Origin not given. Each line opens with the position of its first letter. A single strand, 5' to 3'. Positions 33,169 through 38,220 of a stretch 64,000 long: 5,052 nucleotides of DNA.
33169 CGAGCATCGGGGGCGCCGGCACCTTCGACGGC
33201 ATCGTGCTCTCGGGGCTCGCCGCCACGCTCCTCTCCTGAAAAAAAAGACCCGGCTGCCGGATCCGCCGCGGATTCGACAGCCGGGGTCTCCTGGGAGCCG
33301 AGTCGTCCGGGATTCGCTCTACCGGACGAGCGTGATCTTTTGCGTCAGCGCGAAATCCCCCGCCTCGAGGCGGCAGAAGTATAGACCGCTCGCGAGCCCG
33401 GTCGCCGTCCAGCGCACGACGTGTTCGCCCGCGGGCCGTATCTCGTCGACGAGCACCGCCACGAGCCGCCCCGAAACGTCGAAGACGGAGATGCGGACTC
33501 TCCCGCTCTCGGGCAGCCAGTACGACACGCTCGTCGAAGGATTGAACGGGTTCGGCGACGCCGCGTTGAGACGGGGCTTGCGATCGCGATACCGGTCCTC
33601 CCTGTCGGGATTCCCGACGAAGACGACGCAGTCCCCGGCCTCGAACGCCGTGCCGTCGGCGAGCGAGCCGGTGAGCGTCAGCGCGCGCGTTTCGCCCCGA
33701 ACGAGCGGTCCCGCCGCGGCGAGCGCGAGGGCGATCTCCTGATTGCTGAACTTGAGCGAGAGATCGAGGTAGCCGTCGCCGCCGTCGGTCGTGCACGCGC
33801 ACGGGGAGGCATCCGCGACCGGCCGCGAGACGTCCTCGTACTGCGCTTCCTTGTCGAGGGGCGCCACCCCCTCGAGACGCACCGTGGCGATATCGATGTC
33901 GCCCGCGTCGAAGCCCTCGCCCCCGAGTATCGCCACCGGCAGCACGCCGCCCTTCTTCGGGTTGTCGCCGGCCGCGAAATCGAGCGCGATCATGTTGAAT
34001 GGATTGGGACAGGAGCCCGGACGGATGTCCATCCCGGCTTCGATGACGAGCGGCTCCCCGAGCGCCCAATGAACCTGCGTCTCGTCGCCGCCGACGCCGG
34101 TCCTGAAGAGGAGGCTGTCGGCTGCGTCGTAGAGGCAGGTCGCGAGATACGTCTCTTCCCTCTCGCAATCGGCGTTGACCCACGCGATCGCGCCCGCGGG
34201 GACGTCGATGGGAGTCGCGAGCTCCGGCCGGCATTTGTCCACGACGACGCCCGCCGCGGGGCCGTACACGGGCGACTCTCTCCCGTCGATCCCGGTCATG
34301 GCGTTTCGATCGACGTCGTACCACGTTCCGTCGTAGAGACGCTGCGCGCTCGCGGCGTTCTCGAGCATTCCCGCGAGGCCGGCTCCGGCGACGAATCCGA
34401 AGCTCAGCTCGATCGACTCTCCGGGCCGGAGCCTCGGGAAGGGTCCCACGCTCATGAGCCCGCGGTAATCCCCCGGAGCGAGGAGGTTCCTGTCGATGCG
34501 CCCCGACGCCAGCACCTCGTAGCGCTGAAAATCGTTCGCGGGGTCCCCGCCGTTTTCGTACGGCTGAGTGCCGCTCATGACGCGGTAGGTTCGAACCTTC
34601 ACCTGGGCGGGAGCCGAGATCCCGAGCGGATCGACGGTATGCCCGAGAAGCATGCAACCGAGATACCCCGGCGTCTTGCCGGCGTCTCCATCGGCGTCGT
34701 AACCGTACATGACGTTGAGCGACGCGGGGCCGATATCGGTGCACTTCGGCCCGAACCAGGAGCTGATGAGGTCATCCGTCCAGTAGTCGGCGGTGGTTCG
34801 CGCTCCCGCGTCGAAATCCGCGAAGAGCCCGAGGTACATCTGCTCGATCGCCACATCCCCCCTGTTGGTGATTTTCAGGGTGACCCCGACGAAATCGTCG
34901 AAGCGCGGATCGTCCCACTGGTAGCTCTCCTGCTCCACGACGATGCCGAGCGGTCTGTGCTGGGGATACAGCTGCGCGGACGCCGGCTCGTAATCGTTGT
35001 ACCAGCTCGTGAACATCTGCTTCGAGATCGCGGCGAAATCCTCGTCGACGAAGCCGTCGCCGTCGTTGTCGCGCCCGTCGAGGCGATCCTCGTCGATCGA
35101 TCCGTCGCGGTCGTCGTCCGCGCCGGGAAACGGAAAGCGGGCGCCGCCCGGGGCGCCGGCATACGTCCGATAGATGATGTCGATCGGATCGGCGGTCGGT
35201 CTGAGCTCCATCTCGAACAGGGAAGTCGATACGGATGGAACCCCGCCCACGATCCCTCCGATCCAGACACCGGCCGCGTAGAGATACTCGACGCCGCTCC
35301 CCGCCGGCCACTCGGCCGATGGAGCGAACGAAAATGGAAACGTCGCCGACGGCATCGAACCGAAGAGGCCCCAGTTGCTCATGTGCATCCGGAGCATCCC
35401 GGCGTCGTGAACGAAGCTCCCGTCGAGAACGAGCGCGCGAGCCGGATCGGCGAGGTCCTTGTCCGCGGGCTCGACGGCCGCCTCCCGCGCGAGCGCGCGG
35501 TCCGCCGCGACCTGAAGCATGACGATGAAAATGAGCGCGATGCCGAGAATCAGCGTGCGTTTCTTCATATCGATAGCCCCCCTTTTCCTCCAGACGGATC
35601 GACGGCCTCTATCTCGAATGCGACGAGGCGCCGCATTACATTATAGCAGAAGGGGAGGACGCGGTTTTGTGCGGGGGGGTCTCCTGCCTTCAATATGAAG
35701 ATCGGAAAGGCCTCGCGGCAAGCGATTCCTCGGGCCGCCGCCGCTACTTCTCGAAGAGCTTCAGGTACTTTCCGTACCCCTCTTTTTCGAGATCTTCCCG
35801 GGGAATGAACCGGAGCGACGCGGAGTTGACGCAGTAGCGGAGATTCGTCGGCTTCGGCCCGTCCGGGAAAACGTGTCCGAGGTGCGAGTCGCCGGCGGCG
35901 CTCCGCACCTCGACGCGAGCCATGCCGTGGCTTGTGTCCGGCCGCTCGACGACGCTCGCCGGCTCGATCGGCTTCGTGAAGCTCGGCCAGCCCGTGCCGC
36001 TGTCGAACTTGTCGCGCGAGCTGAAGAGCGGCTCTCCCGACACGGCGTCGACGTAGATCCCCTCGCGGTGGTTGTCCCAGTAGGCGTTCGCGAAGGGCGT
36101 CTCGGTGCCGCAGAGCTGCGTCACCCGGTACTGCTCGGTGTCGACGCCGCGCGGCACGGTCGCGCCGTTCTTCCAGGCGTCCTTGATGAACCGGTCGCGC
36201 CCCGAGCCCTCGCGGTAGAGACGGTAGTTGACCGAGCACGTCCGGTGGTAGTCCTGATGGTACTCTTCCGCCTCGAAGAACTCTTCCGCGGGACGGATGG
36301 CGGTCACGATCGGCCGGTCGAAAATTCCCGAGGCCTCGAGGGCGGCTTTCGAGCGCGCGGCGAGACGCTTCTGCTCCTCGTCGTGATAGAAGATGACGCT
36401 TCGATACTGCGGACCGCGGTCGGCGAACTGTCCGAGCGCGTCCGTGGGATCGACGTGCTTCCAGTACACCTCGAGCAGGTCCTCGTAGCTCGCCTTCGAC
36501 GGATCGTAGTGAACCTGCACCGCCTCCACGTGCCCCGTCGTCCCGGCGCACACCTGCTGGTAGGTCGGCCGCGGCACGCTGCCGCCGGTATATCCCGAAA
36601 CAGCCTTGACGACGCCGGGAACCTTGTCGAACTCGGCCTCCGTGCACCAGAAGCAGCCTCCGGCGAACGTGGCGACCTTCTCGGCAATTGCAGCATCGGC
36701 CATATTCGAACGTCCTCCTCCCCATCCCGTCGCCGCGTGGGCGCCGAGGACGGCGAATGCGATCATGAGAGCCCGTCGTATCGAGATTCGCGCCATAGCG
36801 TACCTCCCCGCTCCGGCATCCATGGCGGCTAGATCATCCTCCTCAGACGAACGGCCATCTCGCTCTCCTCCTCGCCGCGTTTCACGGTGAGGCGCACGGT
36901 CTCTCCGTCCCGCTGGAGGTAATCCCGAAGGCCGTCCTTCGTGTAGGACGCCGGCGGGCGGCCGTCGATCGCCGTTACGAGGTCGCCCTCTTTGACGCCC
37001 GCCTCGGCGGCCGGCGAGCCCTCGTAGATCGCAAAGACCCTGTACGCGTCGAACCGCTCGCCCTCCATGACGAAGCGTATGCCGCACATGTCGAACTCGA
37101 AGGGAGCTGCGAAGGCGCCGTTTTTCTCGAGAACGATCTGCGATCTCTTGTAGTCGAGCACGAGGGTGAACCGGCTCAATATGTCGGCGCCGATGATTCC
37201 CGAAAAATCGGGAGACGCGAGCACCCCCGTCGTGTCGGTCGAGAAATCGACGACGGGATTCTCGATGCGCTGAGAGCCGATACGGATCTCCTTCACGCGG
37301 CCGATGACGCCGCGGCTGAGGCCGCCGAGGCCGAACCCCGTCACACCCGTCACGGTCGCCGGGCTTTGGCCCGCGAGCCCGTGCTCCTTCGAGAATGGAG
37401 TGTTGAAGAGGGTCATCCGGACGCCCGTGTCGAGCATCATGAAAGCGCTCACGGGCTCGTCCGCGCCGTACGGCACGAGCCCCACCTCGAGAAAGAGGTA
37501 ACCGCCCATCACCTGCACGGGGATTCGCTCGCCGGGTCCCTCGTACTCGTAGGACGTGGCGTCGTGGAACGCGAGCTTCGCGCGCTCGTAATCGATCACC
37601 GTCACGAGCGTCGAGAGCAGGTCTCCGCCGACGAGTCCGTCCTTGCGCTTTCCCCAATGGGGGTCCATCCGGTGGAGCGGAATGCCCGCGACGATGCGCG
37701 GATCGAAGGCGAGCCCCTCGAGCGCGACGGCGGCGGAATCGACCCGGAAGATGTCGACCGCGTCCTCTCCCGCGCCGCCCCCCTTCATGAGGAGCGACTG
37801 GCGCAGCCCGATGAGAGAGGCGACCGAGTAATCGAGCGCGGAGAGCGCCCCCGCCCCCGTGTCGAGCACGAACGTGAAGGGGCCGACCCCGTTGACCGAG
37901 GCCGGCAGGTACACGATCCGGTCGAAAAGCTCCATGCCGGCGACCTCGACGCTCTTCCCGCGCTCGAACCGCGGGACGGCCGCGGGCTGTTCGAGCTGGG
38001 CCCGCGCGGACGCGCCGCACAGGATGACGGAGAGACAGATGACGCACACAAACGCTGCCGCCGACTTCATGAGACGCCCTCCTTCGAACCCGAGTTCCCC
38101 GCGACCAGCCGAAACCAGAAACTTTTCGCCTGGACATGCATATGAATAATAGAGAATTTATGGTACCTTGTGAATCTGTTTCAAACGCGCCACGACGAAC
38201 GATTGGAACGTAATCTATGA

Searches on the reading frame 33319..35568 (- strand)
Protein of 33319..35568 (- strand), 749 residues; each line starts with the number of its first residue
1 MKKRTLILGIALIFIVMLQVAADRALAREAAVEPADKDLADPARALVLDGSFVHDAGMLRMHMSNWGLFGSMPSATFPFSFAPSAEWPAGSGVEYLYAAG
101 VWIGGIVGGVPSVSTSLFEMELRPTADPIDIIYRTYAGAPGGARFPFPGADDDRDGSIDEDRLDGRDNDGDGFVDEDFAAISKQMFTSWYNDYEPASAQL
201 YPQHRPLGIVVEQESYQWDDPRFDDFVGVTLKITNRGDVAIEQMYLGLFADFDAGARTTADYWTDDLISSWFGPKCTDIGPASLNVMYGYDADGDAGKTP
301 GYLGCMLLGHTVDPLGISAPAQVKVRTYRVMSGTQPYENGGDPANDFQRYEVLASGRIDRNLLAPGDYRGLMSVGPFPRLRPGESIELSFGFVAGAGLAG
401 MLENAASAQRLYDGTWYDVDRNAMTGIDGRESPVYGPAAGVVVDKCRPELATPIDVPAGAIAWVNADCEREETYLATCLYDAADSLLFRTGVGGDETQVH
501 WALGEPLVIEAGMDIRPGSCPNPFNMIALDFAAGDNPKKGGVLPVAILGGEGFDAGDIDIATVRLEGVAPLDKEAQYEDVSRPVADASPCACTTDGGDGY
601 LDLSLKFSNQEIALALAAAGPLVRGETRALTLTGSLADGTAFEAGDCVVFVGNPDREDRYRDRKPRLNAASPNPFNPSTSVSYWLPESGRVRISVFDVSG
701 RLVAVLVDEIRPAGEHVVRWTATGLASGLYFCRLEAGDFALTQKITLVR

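Call 36: search_protein_families(library=pfam, proteins=[window:33319-35568:-], max_evalue=0.0001)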
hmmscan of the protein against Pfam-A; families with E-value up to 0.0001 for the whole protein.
window:33319-35568:- (749 aa): 1 family
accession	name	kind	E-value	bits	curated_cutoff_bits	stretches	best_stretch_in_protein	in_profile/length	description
PF18962.6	Por_Secre_tail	-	1.3e-05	25.8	27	1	672-745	3-73/75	Secretion system C-terminal sorting domain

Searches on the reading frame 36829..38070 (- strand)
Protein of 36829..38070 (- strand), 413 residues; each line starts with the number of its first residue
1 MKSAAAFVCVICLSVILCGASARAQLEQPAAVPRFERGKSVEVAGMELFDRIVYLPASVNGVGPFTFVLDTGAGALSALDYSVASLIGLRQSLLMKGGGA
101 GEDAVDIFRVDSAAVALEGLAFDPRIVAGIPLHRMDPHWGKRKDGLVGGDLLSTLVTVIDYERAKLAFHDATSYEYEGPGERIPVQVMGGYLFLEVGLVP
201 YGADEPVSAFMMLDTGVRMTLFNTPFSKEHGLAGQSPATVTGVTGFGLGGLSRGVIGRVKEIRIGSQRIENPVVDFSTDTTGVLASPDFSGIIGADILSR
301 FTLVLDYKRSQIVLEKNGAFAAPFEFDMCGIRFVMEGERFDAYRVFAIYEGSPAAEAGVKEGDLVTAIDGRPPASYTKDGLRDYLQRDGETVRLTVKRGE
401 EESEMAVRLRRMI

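Call 59: search_protein_families(library=pfam, proteins=[window:36829-38070:-], max_evalue=0.001)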
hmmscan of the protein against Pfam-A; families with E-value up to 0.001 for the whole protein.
window:36829-38070:- (413 aa): 6 families
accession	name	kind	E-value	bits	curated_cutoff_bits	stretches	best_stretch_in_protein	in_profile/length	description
PF13650.11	Asp_protease_2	-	5.2e-15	56.4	24.3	2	211-296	12-89/90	Aspartyl protease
PF17820.7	PDZ_6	-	7.5e-13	48.4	27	1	347-398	4-54/54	PDZ domain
PF13180.12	PDZ_2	-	1.5e-09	38.5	27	1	330-409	4-80/80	PDZ domain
PF13975.11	gag-asp_proteas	-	3.7e-07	31.1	28.2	0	56-120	2-66/92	gag-polyprotein putative aspartyl protease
PF14685.13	PDZ_Tricorn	-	3e-05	24.4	25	1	350-402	29-82/88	Tricorn protease PDZ domain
PF00595.29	PDZ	-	0.00012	22.8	23.2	1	348-397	32-81/81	PDZ domain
